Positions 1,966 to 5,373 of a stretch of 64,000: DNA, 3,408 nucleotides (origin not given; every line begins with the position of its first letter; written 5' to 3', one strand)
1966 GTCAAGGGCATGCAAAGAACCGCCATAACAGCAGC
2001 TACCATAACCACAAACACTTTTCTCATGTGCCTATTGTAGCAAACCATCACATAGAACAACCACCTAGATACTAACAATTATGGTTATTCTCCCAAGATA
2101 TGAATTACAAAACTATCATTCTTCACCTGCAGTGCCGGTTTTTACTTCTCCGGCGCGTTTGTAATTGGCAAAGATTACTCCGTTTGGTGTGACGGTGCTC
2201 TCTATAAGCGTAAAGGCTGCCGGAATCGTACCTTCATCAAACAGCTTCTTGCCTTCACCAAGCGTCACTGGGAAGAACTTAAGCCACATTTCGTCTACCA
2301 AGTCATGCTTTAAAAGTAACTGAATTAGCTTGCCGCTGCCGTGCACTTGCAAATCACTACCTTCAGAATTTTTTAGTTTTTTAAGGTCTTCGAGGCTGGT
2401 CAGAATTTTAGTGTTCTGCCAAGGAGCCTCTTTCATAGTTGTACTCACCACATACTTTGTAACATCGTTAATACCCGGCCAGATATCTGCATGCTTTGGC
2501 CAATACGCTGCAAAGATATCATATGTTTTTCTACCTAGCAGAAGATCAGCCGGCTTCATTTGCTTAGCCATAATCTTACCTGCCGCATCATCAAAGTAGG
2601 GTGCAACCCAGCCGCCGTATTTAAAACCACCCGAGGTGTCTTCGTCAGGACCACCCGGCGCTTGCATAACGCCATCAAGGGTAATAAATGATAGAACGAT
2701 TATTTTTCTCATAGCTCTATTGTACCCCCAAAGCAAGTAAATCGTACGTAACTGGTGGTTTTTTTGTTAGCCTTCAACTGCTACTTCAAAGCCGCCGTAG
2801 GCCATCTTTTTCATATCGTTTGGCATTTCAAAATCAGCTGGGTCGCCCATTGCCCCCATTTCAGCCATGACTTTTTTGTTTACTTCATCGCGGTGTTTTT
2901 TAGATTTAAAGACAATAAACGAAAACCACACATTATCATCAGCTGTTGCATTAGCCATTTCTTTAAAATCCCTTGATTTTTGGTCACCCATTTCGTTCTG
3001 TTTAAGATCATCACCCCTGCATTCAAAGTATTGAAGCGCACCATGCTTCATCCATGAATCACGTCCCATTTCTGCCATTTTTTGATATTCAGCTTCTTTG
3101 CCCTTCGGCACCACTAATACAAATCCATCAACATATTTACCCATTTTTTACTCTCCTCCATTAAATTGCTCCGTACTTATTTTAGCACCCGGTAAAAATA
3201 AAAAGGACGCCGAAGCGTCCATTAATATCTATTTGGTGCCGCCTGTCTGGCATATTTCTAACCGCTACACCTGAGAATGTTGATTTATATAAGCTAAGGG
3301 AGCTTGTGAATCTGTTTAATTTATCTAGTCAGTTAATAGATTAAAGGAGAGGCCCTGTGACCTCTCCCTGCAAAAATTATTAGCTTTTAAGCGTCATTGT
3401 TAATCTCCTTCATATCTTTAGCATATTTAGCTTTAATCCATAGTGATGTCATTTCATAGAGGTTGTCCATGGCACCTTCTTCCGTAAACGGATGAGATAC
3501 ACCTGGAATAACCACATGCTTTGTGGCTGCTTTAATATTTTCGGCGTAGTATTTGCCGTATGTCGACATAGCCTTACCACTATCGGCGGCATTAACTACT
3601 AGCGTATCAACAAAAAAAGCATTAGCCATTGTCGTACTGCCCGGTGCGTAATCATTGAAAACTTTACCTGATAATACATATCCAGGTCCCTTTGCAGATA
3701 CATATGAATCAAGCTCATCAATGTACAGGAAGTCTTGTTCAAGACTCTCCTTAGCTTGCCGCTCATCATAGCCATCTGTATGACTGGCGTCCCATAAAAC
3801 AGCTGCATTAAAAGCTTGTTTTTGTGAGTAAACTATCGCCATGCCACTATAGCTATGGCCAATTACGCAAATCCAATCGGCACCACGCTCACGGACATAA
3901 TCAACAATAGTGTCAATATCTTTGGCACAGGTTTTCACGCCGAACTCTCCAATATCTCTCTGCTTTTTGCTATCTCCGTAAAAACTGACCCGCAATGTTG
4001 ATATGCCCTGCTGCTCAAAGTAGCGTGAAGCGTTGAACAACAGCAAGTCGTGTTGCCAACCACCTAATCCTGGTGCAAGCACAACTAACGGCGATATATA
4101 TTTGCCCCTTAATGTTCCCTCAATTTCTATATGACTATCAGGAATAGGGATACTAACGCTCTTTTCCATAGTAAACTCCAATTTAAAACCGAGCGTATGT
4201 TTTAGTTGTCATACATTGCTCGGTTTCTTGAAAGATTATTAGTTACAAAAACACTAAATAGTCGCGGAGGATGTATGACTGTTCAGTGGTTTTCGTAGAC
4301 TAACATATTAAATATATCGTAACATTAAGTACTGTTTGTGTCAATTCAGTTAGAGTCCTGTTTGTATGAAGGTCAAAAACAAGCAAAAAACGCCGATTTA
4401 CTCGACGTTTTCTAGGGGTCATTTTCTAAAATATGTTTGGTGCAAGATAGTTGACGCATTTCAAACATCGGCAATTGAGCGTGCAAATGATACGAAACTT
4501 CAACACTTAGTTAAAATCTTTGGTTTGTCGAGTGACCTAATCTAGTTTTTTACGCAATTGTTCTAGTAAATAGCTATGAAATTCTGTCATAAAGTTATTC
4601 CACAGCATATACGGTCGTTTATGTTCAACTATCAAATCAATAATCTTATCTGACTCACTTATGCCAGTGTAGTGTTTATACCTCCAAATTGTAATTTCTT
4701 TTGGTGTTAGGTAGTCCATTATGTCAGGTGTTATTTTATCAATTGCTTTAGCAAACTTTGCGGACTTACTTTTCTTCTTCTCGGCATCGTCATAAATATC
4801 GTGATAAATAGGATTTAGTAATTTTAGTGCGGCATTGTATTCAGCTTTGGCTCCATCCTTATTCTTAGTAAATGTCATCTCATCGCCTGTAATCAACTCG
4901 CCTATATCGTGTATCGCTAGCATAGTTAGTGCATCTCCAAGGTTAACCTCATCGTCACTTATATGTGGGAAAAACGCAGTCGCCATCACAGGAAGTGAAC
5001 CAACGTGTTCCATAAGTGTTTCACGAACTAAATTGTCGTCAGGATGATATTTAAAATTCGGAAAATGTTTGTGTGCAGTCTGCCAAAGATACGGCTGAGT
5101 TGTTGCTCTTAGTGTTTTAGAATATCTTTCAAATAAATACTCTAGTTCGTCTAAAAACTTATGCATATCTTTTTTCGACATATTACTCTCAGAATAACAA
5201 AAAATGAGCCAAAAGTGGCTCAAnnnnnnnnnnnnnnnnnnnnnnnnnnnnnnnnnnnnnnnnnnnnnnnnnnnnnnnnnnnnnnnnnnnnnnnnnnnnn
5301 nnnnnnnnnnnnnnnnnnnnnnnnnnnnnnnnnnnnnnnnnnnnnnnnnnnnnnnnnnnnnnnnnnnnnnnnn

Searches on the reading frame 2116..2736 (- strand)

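Call 60: search_protein_families(library=pfam, proteins=[window:2116-2736:-], max_evalue=0.001)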
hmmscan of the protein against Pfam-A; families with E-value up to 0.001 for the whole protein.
window:2116-2736:- (206 aa): 1 family
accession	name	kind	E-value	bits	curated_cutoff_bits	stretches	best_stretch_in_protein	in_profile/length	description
PF01872.23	RibD_C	-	2.3e-21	76.9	24.1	1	10-189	1-197/197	RibD C-terminal domain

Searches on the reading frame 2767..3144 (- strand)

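Call 60: search_protein_families(library=pfam, proteins=[window:2767-3144:-], max_evalue=0.001)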
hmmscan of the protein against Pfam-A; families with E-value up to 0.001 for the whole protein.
window:2767-3144:- (125 aa): 1 family
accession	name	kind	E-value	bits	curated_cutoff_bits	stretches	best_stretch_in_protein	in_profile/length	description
PF07237.17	DUF1428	-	6.8e-27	94.1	27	1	3-96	1-89/102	Protein of unknown function (DUF1428)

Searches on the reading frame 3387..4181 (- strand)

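Call 60: search_protein_families(library=pfam, proteins=[window:3387-4181:-], max_evalue=0.001)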
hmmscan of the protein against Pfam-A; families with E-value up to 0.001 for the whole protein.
window:3387-4181:- (264 aa): 1 family
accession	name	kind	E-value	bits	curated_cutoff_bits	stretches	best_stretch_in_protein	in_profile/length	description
PF12697.13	Abhydrolase_6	-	6.8e-05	24.1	26.3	1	33-162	1-109/217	Alpha/beta hydrolase family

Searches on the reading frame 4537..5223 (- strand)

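Call 60: search_protein_families(library=pfam, proteins=[window:4537-5223:-], max_evalue=0.001)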
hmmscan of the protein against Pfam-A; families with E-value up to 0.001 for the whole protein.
window:4537-5223:- (228 aa): 2 families
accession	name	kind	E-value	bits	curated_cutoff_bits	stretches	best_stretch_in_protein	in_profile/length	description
PF13023.12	HD_3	-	1.6e-09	38.3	22.5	1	67-173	20-134/165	HD domain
PF12917.13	YfbR-like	-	0.00038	20.6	25.9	0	64-124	20-83/182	5'-deoxynucleotidase YfbR-like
